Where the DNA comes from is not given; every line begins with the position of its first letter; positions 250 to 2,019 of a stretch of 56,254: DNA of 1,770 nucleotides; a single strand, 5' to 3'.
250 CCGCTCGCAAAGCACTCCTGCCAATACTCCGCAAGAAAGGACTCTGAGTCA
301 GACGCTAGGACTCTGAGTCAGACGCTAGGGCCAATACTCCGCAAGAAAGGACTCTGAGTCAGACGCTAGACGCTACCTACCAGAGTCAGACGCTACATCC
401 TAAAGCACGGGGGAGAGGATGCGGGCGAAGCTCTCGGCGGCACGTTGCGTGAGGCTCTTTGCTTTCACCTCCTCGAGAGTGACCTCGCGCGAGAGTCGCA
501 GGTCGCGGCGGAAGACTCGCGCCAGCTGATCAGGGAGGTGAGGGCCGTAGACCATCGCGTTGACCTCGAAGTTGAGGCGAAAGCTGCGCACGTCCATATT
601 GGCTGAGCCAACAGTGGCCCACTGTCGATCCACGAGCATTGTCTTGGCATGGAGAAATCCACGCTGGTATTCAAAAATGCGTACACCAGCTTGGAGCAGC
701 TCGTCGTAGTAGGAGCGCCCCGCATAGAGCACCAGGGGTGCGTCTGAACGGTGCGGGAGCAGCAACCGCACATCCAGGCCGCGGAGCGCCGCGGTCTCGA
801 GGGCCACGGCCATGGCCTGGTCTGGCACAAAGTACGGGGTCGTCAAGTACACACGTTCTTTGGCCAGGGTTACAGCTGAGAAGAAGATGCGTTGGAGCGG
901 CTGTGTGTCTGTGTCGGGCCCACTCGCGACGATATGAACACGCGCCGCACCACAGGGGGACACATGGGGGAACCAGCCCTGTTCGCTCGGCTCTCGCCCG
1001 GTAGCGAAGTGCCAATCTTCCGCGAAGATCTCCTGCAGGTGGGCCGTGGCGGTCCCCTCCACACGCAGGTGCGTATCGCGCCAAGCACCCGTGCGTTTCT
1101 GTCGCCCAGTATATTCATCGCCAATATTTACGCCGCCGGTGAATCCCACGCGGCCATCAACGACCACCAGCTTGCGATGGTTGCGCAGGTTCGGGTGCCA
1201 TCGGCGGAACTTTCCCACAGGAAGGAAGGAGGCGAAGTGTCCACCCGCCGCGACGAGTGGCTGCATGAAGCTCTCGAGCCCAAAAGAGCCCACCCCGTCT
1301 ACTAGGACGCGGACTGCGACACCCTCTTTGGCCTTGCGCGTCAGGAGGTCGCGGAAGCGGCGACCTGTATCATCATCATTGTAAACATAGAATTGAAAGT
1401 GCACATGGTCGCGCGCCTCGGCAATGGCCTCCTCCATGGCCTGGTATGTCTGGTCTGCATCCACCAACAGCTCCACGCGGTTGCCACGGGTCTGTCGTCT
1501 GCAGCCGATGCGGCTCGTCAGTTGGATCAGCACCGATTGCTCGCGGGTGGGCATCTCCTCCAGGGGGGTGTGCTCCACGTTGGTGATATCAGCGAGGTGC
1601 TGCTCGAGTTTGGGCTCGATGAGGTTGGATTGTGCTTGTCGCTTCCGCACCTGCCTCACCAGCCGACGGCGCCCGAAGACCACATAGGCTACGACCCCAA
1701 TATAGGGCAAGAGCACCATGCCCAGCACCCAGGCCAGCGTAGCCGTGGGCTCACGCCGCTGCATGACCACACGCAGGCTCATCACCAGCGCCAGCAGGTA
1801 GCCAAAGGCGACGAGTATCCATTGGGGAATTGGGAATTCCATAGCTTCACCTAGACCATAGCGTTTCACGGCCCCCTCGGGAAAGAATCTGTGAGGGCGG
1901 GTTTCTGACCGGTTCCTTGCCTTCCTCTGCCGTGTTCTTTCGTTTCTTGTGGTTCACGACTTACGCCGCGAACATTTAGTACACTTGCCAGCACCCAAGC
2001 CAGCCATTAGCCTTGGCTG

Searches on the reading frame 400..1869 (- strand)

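Call 41: search_protein_families(library=pfam, proteins=[window:400-1869:-], max_evalue=0.0001)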
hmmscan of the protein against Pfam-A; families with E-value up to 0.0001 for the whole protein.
window:400-1869:- (489 aa): 3 families
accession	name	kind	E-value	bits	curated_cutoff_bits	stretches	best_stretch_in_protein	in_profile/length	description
PF13091.12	PLDc_2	-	6e-44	149.5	27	2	334-456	6-131/132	PLD-like domain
PF00614.28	PLDc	-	1.6e-13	50.4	21.9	1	228-253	3-28/28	Phospholipase D Active site motif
PF13396.11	PLDc_N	-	6.9e-11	42.4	23.3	1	26-67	2-42/42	Phospholipase_D-nuclease N-terminal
